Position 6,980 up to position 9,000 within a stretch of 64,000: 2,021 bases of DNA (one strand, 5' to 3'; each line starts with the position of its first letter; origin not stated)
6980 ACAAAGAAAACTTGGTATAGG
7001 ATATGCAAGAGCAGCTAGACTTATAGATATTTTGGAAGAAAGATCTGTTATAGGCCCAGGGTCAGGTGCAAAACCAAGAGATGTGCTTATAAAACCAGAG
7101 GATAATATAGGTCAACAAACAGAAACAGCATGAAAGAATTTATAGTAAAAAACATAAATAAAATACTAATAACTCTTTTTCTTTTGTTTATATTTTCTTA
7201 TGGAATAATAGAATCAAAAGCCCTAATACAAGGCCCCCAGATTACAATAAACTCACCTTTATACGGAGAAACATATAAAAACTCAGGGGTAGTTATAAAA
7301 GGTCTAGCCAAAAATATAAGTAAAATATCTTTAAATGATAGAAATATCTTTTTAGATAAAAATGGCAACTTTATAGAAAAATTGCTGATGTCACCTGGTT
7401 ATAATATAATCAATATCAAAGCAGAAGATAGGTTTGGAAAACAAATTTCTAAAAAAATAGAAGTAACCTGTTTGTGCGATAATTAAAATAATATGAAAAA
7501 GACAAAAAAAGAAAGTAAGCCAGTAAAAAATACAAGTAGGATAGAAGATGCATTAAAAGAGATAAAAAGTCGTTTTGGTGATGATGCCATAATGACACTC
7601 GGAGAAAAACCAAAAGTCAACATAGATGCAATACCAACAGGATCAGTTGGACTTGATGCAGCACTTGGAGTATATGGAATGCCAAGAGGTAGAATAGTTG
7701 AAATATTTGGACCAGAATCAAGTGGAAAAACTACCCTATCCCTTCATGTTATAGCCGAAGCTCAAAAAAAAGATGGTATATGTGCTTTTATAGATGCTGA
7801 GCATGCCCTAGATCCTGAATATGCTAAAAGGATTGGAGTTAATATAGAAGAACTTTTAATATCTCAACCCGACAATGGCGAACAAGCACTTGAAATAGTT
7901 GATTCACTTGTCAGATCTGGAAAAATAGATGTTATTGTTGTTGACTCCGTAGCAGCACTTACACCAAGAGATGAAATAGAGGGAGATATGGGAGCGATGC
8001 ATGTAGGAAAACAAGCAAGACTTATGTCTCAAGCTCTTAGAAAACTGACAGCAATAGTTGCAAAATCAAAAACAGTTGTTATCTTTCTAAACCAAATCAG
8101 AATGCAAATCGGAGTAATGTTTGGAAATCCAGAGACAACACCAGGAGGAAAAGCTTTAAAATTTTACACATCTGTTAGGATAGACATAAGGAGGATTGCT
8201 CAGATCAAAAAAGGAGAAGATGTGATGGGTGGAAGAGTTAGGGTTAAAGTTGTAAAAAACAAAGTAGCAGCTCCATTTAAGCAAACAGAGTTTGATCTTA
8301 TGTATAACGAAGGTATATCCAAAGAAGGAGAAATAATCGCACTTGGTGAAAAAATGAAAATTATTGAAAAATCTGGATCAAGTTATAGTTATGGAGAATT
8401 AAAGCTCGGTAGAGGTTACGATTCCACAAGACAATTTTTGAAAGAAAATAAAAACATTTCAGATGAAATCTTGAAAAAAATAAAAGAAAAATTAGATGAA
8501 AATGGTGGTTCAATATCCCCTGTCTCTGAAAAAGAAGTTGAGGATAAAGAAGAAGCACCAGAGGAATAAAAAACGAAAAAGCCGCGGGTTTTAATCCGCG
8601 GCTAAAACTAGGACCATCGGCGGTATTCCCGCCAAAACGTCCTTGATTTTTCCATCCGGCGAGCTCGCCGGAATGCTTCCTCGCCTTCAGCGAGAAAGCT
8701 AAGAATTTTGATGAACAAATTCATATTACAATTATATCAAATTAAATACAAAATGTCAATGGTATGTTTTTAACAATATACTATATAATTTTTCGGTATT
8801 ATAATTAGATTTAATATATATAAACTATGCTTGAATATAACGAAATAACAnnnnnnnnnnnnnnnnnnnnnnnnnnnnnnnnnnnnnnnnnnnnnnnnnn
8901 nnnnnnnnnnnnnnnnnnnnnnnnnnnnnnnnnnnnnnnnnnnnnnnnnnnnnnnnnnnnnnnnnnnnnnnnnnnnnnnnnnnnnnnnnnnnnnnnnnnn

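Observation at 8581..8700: Two copies of a GC-rich, multi-hairpin element with conserved linkers and covarying stems (candidate structured ncRNA family)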

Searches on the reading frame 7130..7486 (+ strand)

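Call 43: search_protein_families(library=pfam, proteins=[window:7130-7486:+])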
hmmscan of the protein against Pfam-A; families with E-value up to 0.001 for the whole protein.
window:7130-7486:+ (118 aa): 1 family
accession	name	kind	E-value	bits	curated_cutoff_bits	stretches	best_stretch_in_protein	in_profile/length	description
PF09136.16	Glucodextran_B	-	3.3e-09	37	27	1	36-113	1-80/83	Glucodextranase, domain B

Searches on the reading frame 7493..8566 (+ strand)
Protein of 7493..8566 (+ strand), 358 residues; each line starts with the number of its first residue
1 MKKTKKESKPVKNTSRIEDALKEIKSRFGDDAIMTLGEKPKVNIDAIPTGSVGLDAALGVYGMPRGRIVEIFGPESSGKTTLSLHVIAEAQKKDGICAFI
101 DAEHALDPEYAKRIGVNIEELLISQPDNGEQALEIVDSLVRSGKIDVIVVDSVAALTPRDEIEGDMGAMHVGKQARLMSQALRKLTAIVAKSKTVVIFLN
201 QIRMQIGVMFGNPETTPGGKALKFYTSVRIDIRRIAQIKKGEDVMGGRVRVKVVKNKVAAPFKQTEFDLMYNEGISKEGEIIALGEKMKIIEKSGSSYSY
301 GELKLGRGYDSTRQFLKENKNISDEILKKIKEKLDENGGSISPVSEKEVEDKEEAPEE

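Call 24: find_related_loci(query=window:7493-8566:+, collection=genome_contigs, flank=3000)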
Query window:7493-8566:+ (358 aa) in genome_contigs; peptide patterns used: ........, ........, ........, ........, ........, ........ (x = any residue, [..] = any of these).
599 stretches matched a pattern (row limit reached: there are more); 552 encode a relative of the query (tblastn E <= 1e-3); the best 80 are kept; 80 distinct loci.
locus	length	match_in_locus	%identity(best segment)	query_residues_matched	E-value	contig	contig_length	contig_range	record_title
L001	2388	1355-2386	81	3-346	0e+0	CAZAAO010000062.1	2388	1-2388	MAG TPA_asm: uncultured Candidatus Saccharibacteria bacterium isolate SRP278252_co2_119 genome assembly, contig: NODE_10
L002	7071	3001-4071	81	1-353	0e+0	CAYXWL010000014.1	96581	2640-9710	MAG TPA_asm: uncultured Candidatus Saccharibacteria bacterium isolate SRP135725_co2_296 genome assembly, contig: k141_99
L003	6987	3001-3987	85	17-343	0e+0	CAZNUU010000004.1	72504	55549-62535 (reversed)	MAG TPA_asm: uncultured Candidatus Saccharibacteria bacterium isolate SRP273308_co1_7 genome assembly, contig: NODE_391_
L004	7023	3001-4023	82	3-341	0e+0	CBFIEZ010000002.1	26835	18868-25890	MAG: Minisyncoccia bacterium isolate Co_bin_508_permissive genome assembly, contig: Co_bin_508_permissive_c2, whole geno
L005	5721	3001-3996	82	13-344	0e+0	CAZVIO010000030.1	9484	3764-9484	MAG TPA_asm: uncultured Candidatus Saccharibacteria bacterium isolate SRP285395_co1_490 genome assembly, contig: NODE_12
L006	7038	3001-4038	80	2-345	0e+0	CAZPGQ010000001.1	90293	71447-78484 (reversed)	MAG TPA_asm: uncultured Candidatus Saccharibacteria bacterium isolate SRP219642_co7_231 genome assembly, contig: NODE_28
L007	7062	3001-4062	80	2-353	0e+0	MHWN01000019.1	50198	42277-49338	MAG: Candidatus Zambryskibacteria bacterium RIFCSPLOWO2_02_FULL_39_26 rifcsplowo2_02_scaffold_6229, whole genome shotgun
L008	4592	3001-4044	81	1-341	0e+0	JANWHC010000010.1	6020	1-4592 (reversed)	MAG: Candidatus Paceibacterota bacterium isolate CRAIB_MAG5 c_000000025120, whole genome shotgun sequence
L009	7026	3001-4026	82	2-341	0e+0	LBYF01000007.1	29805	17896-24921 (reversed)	MAG: Parcubacteria group bacterium GW2011_GWA2_40_14 UT81_C0007, whole genome shotgun sequence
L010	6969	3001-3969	85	14-336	0e+0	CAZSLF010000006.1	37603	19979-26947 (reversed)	MAG TPA_asm: uncultured Candidatus Saccharibacteria bacterium isolate SRP286056_co1_598 genome assembly, contig: NODE_11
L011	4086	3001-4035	80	2-344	0e+0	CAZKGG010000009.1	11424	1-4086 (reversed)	MAG TPA_asm: uncultured Candidatus Saccharibacteria bacterium isolate SRP342105_co2_44 genome assembly, contig: NODE_608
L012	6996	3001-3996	82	13-344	0e+0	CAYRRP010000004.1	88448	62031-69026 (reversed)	MAG TPA_asm: uncultured Candidatus Saccharibacteria bacterium isolate SRP292972_co1_99 genome assembly, contig: NODE_226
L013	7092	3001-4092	77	2-354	0e+0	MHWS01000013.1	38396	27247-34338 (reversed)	MAG: Candidatus Zambryskibacteria bacterium RIFCSPLOWO2_12_FULL_39_16 rifcsplowo2_12_scaffold_2572, whole genome shotgun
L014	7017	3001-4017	81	17-353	0e+0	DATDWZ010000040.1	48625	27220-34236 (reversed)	MAG TPA_asm: Candidatus Paceibacterota bacterium isolate SMAG_U8125 k141_753483, whole genome shotgun sequence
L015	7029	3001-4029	80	7-349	0e+0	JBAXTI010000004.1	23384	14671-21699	MAG: bacterium isolate ELA631 MAG631_4, whole genome shotgun sequence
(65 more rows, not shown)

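Call 45: find_related_loci(query=window:7493-8566:+, collection=metagenome_contigs, flank=2500)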
Query window:7493-8566:+ (358 aa) in metagenome_contigs; peptide patterns used: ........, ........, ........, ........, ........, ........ (x = any residue, [..] = any of these).
600 stretches matched a pattern (row limit reached: there are more); 510 encode a relative of the query (tblastn E <= 1e-3); the best 80 are kept; 80 distinct loci.
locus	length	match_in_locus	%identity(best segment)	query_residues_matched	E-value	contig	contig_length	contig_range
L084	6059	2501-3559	83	1-351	0e+0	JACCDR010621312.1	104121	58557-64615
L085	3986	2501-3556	84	1-350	0e+0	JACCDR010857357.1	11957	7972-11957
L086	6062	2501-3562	80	2-353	0e+0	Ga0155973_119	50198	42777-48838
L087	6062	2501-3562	80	2-353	0e+0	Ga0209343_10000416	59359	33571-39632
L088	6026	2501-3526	82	2-341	0e+0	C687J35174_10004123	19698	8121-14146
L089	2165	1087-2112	80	14-353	0e+0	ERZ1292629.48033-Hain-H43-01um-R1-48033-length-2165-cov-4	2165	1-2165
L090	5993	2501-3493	83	2-336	0e+0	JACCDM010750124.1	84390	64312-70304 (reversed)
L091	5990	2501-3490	83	14-341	0e+0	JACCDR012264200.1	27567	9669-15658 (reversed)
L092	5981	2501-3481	83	17-341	0e+0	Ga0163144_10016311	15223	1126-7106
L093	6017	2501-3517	81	17-353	0e+0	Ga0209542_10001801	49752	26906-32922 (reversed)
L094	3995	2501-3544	79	1-339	0e+0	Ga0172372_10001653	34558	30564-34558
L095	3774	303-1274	83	13-336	0e+0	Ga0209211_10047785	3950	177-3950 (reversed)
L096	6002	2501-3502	81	3-335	0e+0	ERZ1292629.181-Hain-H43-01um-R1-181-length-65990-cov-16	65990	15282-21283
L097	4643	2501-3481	82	10-336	0e+0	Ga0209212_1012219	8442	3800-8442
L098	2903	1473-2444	81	13-336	0e+0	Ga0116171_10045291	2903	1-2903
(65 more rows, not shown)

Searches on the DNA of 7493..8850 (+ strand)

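Call 8: search_rna_families(source=window, start=8450, end=8850, threshold=evalue, max_evalue=10, show_alignments=3)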
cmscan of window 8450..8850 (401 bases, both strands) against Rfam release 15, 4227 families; matches with E-value up to 10: 7.
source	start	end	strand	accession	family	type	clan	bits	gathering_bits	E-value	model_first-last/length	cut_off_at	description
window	8605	8649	+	RF01551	TB8Cs4H2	Gene; snRNA; snoRNA; HACA-box;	-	18.2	50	0.35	1-71/71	no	Trypanosomatid snoRNA TB8Cs4H2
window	8453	8540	+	RF00225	IRES_Tobamo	Cis-reg; IRES;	-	16.5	50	4.5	21-151/151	no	Tobamovirus internal ribosome entry site (IRES)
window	8638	8674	-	RF01100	PK-BYV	Cis-reg;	-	14.5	50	2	1-40/40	no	3'-terminal pseudoknot in BYV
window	8673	8760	-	RF00437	HLE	Cis-reg;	-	14.4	60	2.4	1-130/130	no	Hairy RNA localisation element (HLE)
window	8537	8558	+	RF01306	sR52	Gene; snRNA; snoRNA; CD-box;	-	12.9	50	3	1-60/60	no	Small nucleolar RNA sR52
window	8562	8598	+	RF00617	cHP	Cis-reg;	CL00129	12.4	40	8.5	1-45/45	no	Flavivirus capsid hairpin cHP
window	8539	8560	+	RF01128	sR43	Gene; snRNA; snoRNA; CD-box;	-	9.2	45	8.8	1-56/56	no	Small nucleolar RNA sR42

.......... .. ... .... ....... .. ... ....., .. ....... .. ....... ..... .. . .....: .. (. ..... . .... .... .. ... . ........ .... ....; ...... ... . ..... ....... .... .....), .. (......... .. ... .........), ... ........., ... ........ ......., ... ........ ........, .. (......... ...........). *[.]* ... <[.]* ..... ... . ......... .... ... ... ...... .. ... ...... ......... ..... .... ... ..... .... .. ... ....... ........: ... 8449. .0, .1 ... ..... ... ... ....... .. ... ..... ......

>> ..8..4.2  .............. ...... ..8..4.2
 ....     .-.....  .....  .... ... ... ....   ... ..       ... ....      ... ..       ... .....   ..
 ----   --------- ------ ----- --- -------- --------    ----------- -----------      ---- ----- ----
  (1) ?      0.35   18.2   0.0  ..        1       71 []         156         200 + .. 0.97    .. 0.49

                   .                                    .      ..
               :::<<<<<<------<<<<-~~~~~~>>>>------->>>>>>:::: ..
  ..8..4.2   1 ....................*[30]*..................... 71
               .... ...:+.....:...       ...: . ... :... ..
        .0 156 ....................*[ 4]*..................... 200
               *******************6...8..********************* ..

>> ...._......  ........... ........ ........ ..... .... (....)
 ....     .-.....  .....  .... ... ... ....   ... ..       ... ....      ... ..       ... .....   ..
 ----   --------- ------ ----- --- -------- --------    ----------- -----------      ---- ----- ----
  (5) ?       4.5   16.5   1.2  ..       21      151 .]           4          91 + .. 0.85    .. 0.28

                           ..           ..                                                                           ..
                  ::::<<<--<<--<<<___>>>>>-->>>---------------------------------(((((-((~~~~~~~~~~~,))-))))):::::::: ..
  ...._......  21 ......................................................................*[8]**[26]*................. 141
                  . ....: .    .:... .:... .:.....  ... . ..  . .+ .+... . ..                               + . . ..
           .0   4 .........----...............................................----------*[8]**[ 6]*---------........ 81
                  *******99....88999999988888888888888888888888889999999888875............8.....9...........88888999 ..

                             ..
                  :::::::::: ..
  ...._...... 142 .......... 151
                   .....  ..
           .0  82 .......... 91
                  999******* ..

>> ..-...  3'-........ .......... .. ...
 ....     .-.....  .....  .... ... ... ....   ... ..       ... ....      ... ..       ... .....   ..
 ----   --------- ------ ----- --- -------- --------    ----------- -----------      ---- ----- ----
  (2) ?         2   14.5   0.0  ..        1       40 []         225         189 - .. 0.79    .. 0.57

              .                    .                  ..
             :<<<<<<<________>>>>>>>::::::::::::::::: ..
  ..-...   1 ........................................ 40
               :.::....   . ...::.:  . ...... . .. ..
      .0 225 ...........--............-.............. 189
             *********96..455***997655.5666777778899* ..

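Call 88: search_rna_families(sources=[L005, L012, L013, L029, L037, L038, L074, L024, L179, L165, L167, L170, L177, L002, L014, L069], threshold=gathering)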
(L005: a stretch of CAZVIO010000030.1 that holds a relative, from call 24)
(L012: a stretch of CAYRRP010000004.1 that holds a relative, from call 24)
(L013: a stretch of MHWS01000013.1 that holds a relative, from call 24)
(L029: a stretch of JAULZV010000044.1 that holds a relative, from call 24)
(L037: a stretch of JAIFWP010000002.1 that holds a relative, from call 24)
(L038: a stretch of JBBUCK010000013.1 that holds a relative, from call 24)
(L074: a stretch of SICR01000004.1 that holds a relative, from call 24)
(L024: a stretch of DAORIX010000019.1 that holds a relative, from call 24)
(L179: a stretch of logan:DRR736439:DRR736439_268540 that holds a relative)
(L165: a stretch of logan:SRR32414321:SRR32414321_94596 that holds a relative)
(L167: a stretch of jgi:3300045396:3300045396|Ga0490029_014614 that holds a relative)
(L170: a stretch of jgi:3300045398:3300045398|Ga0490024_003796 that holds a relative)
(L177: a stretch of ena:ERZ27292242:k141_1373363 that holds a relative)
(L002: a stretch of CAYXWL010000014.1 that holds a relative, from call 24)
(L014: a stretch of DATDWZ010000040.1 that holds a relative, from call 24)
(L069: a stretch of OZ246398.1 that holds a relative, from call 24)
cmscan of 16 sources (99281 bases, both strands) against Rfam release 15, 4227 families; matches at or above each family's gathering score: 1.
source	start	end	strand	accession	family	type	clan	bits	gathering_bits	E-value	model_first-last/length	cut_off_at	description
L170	288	358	+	RF00005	tRNA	Gene; tRNA;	CL00001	58.2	29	8.4e-10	1-71/71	no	tRNA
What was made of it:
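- On Any Rfam 15 family, tRNA or tmRNA: Relatives' spacers are also empty (call 88).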

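Call 99: search_dna_similar(query=window:8570-8745:+, collection=phages, mode=distant, max_evalue=0.01, max_rows=5)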
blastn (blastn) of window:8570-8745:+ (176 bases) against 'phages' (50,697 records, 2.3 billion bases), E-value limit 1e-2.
No match.

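Call 100: search_dna_similar(query=window:8570-8745:+, collection=plasmids, mode=distant, max_evalue=0.01, max_rows=5)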
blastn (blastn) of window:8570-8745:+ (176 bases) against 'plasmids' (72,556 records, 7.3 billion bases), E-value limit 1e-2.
No match.
